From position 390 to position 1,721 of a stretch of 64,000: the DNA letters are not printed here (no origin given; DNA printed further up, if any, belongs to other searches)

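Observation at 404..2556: Tandem, translationally coupled radical SAM/SPASM enzymes with no obvious partner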

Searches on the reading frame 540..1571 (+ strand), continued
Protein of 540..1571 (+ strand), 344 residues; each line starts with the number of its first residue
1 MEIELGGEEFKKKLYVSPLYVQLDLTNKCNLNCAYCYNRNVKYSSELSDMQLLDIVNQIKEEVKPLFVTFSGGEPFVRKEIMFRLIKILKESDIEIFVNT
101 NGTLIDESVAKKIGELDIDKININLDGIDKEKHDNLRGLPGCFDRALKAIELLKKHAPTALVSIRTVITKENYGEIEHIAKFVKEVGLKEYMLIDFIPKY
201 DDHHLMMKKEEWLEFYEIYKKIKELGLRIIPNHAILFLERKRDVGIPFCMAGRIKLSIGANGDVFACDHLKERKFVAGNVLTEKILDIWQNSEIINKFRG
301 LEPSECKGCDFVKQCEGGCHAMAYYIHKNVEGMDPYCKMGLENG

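Call 33: find_related_loci(query=A1, collection=metagenome_contigs, flank=6000)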
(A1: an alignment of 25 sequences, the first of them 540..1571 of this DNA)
Query A1 (344 aa) in metagenome_contigs; peptide patterns used: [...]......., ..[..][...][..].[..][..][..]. (x = any residue, [..] = any of these).
247 stretches matched a pattern; 24 encode a relative of the query (tblastn E <= 1e-3); 24 distinct loci.
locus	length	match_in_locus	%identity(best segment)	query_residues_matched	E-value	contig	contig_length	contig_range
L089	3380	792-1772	48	14-337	2e-102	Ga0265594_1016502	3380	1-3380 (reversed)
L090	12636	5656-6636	48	14-337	5e-100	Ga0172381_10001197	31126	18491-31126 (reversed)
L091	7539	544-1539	46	14-338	2e-98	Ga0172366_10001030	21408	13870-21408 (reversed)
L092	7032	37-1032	46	14-338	2e-98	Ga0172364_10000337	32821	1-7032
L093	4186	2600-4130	47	2-337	1e-98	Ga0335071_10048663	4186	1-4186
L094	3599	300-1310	41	14-339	5e-96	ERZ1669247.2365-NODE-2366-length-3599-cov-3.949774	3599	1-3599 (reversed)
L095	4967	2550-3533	43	18-339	3e-89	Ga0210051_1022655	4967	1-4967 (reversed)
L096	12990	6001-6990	42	13-339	2e-87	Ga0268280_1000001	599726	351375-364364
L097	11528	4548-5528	46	14-337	9e-87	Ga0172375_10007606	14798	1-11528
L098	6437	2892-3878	43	12-337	1e-86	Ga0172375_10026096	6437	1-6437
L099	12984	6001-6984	40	13-337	3e-84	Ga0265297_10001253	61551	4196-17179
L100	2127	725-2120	41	8-338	2e-86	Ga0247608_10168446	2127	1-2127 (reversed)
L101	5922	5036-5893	44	18-299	3e-81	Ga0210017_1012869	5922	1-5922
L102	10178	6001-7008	38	8-337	9e-79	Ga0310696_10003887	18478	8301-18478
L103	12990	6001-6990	41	13-341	3e-78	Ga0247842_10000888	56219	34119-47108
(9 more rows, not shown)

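Call 38: search_protein_families(library=pfam, proteins=[L006:6864-7778:-, L090:2352-3311:+, L090:3304-4563:+, L090:4544-5287:+, L012:2565-3050:+, L015:8511-9641:+], max_evalue=0.001)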
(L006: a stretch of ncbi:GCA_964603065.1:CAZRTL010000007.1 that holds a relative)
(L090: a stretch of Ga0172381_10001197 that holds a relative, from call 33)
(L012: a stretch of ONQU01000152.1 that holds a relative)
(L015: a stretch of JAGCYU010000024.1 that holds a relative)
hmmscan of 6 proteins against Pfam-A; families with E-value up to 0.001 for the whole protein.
L006:6864-7778:- (305 aa): 2 families
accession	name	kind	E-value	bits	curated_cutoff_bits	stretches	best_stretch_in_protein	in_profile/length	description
PF01171.26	ATP_bind_3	-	4.4e-06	27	27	1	55-106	3-53/182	PP-loop family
PF00764.25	Arginosuc_synth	-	0.0003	21.3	27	1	54-122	2-65/162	Arginosuccinate synthase N-terminal HUP domain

L090:2352-3311:+ (320 aa): 2 families
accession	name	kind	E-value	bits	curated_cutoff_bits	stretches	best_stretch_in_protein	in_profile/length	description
PF01171.26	ATP_bind_3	-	5.3e-06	26.7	27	1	68-131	1-63/182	PP-loop family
PF00764.25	Arginosuc_synth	-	3.7e-05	24.3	27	1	68-120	1-49/162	Arginosuccinate synthase N-terminal HUP domain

L090:3304-4563:+ (420 aa): 2 families
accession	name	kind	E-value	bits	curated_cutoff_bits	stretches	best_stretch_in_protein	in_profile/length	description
PF04055.27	Radical_SAM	-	3.4e-15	57.1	29.5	1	121-276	2-166/166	Radical SAM superfamily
PF13353.11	Fer4_12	-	3.1e-05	24.7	22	1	123-231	12-123/137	4Fe-4S single cluster domain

L090:4544-5287:+ (248 aa): 8 families
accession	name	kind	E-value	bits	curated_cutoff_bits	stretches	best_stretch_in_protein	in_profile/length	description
PF13649.12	Methyltransf_25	-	2e-17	64.1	27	1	46-141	2-97/97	Methyltransferase domain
PF08242.18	Methyltransf_12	-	1.8e-13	51.5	30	1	46-142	1-97/98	Methyltransferase domain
PF08241.18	Methyltransf_11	-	2.3e-13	51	21.2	1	46-145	1-95/95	Methyltransferase domain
PF13847.12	Methyltransf_31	-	1.3e-12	48.1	27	1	46-147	8-112/145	Methyltransferase domain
PF01209.24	Ubie_methyltran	-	2.4e-09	37.3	20.1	1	15-143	23-149/233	ubiE/COQ5 methyltransferase family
PF13489.12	Methyltransf_23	-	1.6e-06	28.3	27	1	45-221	26-162/164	Methyltransferase domain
PF05891.18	Methyltransf_PK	-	0.00013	22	27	1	41-151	55-165/218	AdoMet dependent proline di-methyltransferase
PF01795.25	Methyltransf_5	-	0.00058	19.9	27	1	44-125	23-104/309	MraW methylase family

L012:2565-3050:+ (162 aa): 4 families
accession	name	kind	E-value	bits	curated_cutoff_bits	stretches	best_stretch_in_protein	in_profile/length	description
PF00583.31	Acetyltransf_1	-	2e-11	44.6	20.7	1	49-134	27-113/116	Acetyltransferase (GNAT) family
PF13508.13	Acetyltransf_7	-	6.3e-10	39.7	27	1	58-136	4-81/84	Acetyltransferase (GNAT) domain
PF13673.13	Acetyltransf_10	-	2.3e-07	31.3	23.6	1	47-136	21-106/128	Acetyltransferase (GNAT) domain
PF08445.16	FR47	-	8.7e-06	26.1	22.1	1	85-137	23-77/86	FR47-like protein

L015:8511-9641:+ (377 aa): 2 families
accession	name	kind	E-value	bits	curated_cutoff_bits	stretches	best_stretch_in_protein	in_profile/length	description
PF01546.33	Peptidase_M20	-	1.3e-19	71.3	24.6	1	70-370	4-205/206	Peptidase family M20/M25/M40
PF07687.19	M20_dimer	-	1.1e-07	32.2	21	1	168-272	3-96/107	Peptidase dimerisation domain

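Call 39: search_protein_families(library=ncbifam, proteins=[L006:6864-7778:-, L090:2352-3311:+, L090:3304-4563:+, L090:4544-5287:+, L012:2565-3050:+, L015:8511-9641:+], max_evalue=0.001)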
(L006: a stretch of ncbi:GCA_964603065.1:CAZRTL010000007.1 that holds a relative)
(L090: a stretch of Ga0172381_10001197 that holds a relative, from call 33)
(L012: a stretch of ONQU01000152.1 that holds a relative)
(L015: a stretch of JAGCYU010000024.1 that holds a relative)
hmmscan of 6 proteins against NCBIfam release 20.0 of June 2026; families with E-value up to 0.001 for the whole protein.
L006:6864-7778:- (305 aa): 5 families
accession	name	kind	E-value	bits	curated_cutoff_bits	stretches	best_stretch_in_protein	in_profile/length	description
TIGR02432.1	lysidine_TilS_N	equivalog_domain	3.4e-06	27.1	93.6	1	54-114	2-61/189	tRNA lysidine(34) synthetase TilS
TIGR03573.1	WbuX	subfamily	0.00013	21.5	203.2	1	54-118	63-124/344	N-acetyl sugar amidotransferase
NF001770.0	PRK00509.1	equivalog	0.00025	20.2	334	1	51-92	4-42/401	argininosuccinate synthase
TIGR00884.1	guaA_Cterm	equivalog_domain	0.00042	19.7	338.75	1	52-122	17-83/310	glutamine-hydrolyzing GMP synthase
TIGR00032.1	argG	equivalog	0.00065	19.1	268.2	1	54-125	2-67/394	argininosuccinate synthase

L090:2352-3311:+ (320 aa): 5 families
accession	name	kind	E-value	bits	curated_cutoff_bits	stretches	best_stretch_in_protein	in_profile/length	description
NF001770.0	PRK00509.1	equivalog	2.9e-06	26.6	334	1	65-119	3-52/401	argininosuccinate synthase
TIGR02432.1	lysidine_TilS_N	equivalog_domain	4.6e-05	23.4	93.6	1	68-136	1-68/189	tRNA lysidine(34) synthetase TilS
NF007942.0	PRK10660.1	equivalog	7.3e-05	21.7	606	1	55-105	6-57/439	tRNA lysidine(34) synthetase TilS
NF010392.0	PRK13820.1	equivalog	0.00023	20.3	512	1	66-243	2-172/395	argininosuccinate synthase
TIGR00032.1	argG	equivalog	0.00071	19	268.2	1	68-119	1-47/394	argininosuccinate synthase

L090:3304-4563:+ (420 aa): 48 families (the best 25 are shown)
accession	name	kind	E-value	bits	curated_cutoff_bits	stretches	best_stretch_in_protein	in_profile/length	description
TIGR04545.1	rSAM_ahbD_hemeb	equivalog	3.7e-18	66.1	500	1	118-284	2-170/339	heme b synthase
TIGR03961.1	rSAM_PTO1314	hypoth_equivalog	3.8e-18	65.9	306.05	1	126-285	33-187/332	PTO1314 family radical SAM protein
NF045574.1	sacti_mat_StsB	exception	2.2e-17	63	625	1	116-411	96-400/466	StsB family radical SAM/SPASM domain sactipeptide maturase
TIGR04347.1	pseudo_SAM_Halo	equivalog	2.7e-16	59.8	525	1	118-277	40-200/390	TIGR04347 family pseudo-SAM/SPASM protein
TIGR04546.1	rSAM_ahbC_deAc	equivalog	2.9e-16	59.3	650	1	117-303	40-231/390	12,18-didecarboxysiroheme deacetylase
TIGR03913.1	rad_SAM_trio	equivalog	2.9e-16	58.9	591.75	1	114-276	17-179/477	GDL motif peptide-associated radical SAM/SPASM maturase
TIGR04466.1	rSAM_BlsE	equivalog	4.7e-16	59.2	400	1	122-278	9-164/327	cytosylglucuronate decarboxylase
TIGR04051.1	rSAM_NirJ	equivalog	9.2e-16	57.7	515.45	1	118-278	4-165/354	heme d1 biosynthesis radical SAM protein NirJ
TIGR04251.1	SCM_rSAM_ScmF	equivalog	1.6e-15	57.3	400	1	117-278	5-171/353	SynChlorMet cassette radical SAM/SPASM protein ScmF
TIGR04053.2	TIGR04053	equivalog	6.6e-15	55.2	395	1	110-283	2-180/366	TIGR04053 family radical SAM/SPASM domain-containing protein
TIGR04054.1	rSAM_NirJ1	equivalog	1.1e-14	53.9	650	1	114-281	34-202/387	putative heme d1 biosynthesis radical SAM protein NirJ1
TIGR02668.1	moaA_archaeal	equivalog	1.3e-14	53.9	325.25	1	120-294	14-192/303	GTP 3',8-cyclase MoaA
TIGR04250.1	SCM_rSAM_ScmE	equivalog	1.6e-14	53.6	400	1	115-275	2-164/358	SynChlorMet cassette radical SAM/SPASM protein ScmE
NF001199.0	PRK00164.2-1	equivalog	1.7e-14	53.7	231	1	121-300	17-199/308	GTP 3',8-cyclase MoaA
TIGR04055.1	rSAM_NirJ2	equivalog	2.9e-14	53.3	500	1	120-284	4-170/326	putative heme d1 biosynthesis radical SAM protein NirJ2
NF047865.1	rSAM_PapB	equivalog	1.5e-12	47.4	340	1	120-419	7-329/330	PapB family radical SAM/SPASM ranthipeptide maturase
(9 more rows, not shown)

L090:4544-5287:+ (248 aa): 22 families
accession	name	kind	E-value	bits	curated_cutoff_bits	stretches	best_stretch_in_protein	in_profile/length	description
NF043040.1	corrin_prot_MT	hypoth_equivalog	2.6e-12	46.6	180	1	14-142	14-144/216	corrinoid protein-associated methyltransferase CpaM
TIGR01934.1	MenG_MenH_UbiE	subfamily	2.5e-11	43.3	158.35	1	17-149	17-146/223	ubiquinone/menaquinone biosynthesis methyltransferase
NF001244.0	PRK00216.1-5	equivalog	3.1e-11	43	216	1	18-155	27-164/236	bifunctional demethylmenaquinone methyltransferase/2-methoxy-6-polyprenyl-1,4-benzoquinol methylase UbiE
NF041820.1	daptide_MTase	equivalog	4.3e-11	42.7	175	1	45-156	40-153/243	daptide-type RiPP biosynthesis methyltransferase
TIGR02072.1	BioC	equivalog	1.4e-10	41.4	184.95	1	38-147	31-134/244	malonyl-ACP O-methyltransferase BioC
TIGR01983.1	UbiG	equivalog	3e-09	36.5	102.95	1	42-146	50-152/228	bifunctional 2-polyprenyl-6-hydroxyphenol methylase/3-demethylubiquinol 3-O-methyltransferase UbiG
NF051855.1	GlySarMtaseBact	equivalog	2.2e-08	34.1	350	1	6-162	19-175/259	glycine/sarcosine N-methyltransferase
NF001243.0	PRK00216.1-4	equivalog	4.7e-07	29.4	235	1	16-144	21-150/237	demethylmenaquinone methyltransferase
NF045882.1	PLipidMtase_Leg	equivalog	6.1e-07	29.4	390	1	7-145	10-143/207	phospholipid N-methyltransferase PmtA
TIGR02021.1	BchM-ChlM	equivalog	7e-07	28.9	158.9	1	46-133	59-143/218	magnesium protoporphyrin IX methyltransferase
TIGR02752.1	MenG_heptapren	equivalog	9.2e-07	28.6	419.85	1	17-143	23-147/231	demethylmenaquinone methyltransferase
TIGR04345.1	ovoA_Cterm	equivalog_domain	1.3e-06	28.1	170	1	14-86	18-85/242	putative 4-mercaptohistidine N1-methyltransferase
NF001242.0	PRK00216.1-3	equivalog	6.3e-06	25.8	351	1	16-141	45-171/258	bifunctional demethylmenaquinone methyltransferase/2-methoxy-6-polyprenyl-1,4-benzoquinol methylase UbiE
TIGR03534.1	RF_mod_PrmC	equivalog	7e-06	25.7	199.1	1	44-112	91-162/253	peptide chain release factor N(5)-glutamine methyltransferase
NF052510.1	methyltran_MpqE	exception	1.9e-05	24.2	335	1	14-144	18-150/234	methyl-plastoquinone biosynthesis methyltransferase MpqE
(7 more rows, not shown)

L012:2565-3050:+ (162 aa): 8 families
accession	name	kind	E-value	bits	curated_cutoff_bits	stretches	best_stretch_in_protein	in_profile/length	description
NF040503.1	resist_ArsN1a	equivalog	3.4e-07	30.2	170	1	3-133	1-129/159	arsinothricin resistance N-acetyltransferase ArsN1 family A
NF053587.1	SpmdActasePaiA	equivalog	1.9e-06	27.8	250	1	2-136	4-146/172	spermidine/spermine N(1)-acetyltransferase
TIGR03448.1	mycothiol_MshD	equivalog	1.1e-05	24.9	163.1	1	38-141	185-289/294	mycothiol synthase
NF040504.1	resist_ArsN1b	equivalog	1.7e-05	24.7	210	1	3-118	1-111/159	arsinothricin resistance N-acetyltransferase ArsN1 family B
TIGR01575.1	rimI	equivalog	4.6e-05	23.6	86.4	1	61-136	36-111/132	ribosomal protein S18-alanine N-acetyltransferase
NF033150.1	AAC_6p_A49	exception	8.7e-05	22.3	410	1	48-125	46-118/184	aminoglycoside 6'-N-acetyltransferase AacA49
NF041158.1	Spm_actase_Thplmales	equivalog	0.00067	20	225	0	2-113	3-115/115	spermidine N(1)-acetyltransferase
NF033078.2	AAC_6p_Ia_fam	equivalog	0.00098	19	265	0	50-117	45-109/181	AAC(6')-Ia family aminoglycoside 6'-N-acetyltransferase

L015:8511-9641:+ (377 aa): 38 families (the best 25 are shown)
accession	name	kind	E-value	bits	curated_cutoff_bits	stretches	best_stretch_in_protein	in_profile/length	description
NF006399.0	PRK08651.1-2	equivalog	6.4e-33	114.3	381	1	4-209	5-217/405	succinyl-diaminopimelate desuccinylase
TIGR01910.1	DapE-ArgE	subfamily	1.4e-27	96.9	217.6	1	6-361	1-370/373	ArgE/DapE family deacylase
NF006365.0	PRK08588.1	subfamily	1.1e-18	67.8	289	1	3-372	7-380/383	succinyl-diaminopimelate desuccinylase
TIGR01892.1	AcOrn-deacetyl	equivalog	4.4e-18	65.4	297.7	1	7-360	1-356/365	acetylornithine deacetylase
NF005710.0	PRK07522.1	subfamily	8.3e-17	61.4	412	1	4-366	9-382/391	acetylornithine deacetylase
NF009557.0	PRK13009.1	equivalog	2.3e-16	59.9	284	1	3-137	3-140/377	succinyl-diaminopimelate desuccinylase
TIGR01900.1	dapE-gram_pos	equivalog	5.1e-16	58.5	304.2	1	3-269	3-255/351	succinyl-diaminopimelate desuccinylase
NF006326.0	PRK08554.1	equivalog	1e-15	57.5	354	1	4-169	10-183/446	peptidase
NF003474.0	PRK05111.1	equivalog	2.5e-15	56.3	460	1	28-371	35-379/383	acetylornithine deacetylase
NF006400.0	PRK08651.1-3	equivalog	1.1e-12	47.5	374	1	48-373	67-407/410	succinyl-diaminopimelate desuccinylase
NF005602.0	PRK07338.1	equivalog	7.2e-12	44.6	357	1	46-150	77-184/409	hydrolase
NF005306.0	PRK06837.1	subfamily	8e-12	44.7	376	1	67-364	101-413/427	ArgE/DapE family deacylase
TIGR01246.1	dapE_proteo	equivalog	1e-11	44.5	361.8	1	7-134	3-133/370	succinyl-diaminopimelate desuccinylase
NF006403.0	PRK08652.1-1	equivalog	1.2e-11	44.2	427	1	68-312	65-292/354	acetylornithine deacetylase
NF004788.0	PRK06133.1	subfamily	2.6e-11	43.1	349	2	232-371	264-412/417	glutamate carboxypeptidase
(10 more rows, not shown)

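Call 40: list_cluster_members(proteins=[window:540-1571:+, window:1567-2553:+, P0002, P0004, P0020, P0018, P0003, window:4468-6612:-])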
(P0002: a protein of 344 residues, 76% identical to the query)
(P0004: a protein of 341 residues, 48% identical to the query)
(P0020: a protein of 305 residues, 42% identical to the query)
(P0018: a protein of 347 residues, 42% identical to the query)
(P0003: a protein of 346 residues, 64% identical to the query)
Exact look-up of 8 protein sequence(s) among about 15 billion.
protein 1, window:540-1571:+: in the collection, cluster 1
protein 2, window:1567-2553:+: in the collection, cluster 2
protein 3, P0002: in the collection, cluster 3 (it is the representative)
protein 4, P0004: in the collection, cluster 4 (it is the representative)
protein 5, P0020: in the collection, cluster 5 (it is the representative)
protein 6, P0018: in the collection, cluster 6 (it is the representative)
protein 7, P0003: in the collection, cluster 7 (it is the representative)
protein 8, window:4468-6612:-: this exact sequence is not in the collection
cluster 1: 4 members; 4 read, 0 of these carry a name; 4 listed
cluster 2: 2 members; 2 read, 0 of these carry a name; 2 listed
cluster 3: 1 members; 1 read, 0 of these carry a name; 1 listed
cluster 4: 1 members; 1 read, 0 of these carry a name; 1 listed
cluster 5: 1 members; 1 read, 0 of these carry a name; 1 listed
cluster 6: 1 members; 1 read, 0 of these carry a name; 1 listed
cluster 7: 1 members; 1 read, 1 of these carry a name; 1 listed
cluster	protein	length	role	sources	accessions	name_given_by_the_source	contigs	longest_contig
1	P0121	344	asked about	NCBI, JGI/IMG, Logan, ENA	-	-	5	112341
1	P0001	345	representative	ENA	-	-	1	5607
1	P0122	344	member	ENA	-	-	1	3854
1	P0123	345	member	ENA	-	-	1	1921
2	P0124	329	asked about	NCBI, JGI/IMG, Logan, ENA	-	-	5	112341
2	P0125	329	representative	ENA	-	-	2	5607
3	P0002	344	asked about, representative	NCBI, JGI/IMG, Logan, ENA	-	-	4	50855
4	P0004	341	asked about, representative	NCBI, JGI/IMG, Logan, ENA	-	-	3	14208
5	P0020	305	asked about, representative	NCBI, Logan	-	-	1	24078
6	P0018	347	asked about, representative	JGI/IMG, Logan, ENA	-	-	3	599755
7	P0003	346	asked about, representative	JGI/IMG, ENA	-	radical SAM protein with 4Fe4S-binding SPASM domain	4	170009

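Call 54: find_encoding_contigs(protein=window:540-1571:+, flank=10000, max_places=4)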
Protein window:540-1571:+ (344 aa): 10 contigs read that carry it; 4 places shown.
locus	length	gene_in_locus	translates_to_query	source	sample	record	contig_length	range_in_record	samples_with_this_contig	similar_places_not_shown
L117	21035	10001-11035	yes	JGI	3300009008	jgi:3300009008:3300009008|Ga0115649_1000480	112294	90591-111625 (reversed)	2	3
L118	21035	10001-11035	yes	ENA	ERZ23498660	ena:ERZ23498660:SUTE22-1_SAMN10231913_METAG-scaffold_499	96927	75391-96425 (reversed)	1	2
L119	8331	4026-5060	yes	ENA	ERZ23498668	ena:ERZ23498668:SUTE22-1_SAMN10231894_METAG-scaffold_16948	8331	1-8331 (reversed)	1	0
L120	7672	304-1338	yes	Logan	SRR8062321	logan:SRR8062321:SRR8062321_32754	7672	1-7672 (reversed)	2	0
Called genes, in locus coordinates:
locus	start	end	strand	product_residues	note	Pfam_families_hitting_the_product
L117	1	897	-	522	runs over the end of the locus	?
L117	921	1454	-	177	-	PF00013:KH_1, PF21800:KH_KRR1_2nd, PF22891:KH_PNO1_2nd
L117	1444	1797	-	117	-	PF01176:eIF-1a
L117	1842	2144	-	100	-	PF04981:NMD3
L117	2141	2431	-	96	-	PF04242:DUF424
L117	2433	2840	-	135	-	PF01873:eIF-5_eIF-2B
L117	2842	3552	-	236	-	PF01336:tRNA_anti-codon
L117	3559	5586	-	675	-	PF14551:MCM_N, PF17207:MCM_OB, PF00493:MCM, PF07728:AAA_5 (faint), PF01078:Mg_chelatase (weak), PF17855:MCM_lid, PF21120: (weak)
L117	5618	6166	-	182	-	PF00352:TBP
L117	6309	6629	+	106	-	PF09685:MamF_MmsF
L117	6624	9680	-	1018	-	PF00133:tRNA-synt_1, PF01921:tRNA-synt_1f (faint), PF09334:tRNA-synt_1g, PF01406:tRNA-synt_1e (weak), PF08264:Anticodon_1, PF19302:DUF5915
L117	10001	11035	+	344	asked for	PF13353:Fer4_12, PF04055:Radical_SAM, PF13186:SPASM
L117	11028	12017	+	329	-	PF13353:Fer4_12 (weak), PF04055:Radical_SAM, PF13186:SPASM (weak)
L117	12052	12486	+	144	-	-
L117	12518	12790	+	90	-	-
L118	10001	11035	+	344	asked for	PF13353:Fer4_12, PF04055:Radical_SAM, PF13186:SPASM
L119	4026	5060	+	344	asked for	PF13353:Fer4_12, PF04055:Radical_SAM, PF13186:SPASM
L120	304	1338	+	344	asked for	PF13353:Fer4_12, PF04055:Radical_SAM, PF13186:SPASM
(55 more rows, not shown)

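Call 55: predict_structure(alignment_id=A1)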
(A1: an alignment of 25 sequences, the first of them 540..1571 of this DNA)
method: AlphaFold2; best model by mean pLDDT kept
length: 344 residues; sequences in the alignment: 25
mean_pLDDT: 92.7   pTM: 0.91
mean pLDDT of the five models: 92.7, 92.0, 92.0, 91.1, 90.9
residues with pLDDT >= 90: 266; 70-90: 70; 50-70: 8; < 50: 0
segments of 3 or more residues with pLDDT < 50: none
pLDDT, mean of each block of 10 residues (from residue 1): 78 92 95 86 88 98 97 96 98 97 98 98 96 95 98 98 97 96 97 92 92 96 95 87 72 93 94 95 97 94 87 84 93 90 72
secondary structure, 60 per line:
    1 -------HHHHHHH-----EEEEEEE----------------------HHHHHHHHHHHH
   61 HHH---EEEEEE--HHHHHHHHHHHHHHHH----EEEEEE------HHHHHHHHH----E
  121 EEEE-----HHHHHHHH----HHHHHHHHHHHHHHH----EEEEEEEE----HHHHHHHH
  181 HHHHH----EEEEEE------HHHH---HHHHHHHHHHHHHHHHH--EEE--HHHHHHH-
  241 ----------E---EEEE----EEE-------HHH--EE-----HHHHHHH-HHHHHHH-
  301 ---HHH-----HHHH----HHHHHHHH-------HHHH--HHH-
elements in order: H8-14 E20-26 H49-63 E67-72 H75-90 E95-100 H107-115 E120-124 H130-137 H142-156 E161-168 H173-185 E190-195 H202-205 H209-225 E228-230 H233-239 E255-258 E263-265 H285-291 H293-299 H312-315 H320-327 H335-338
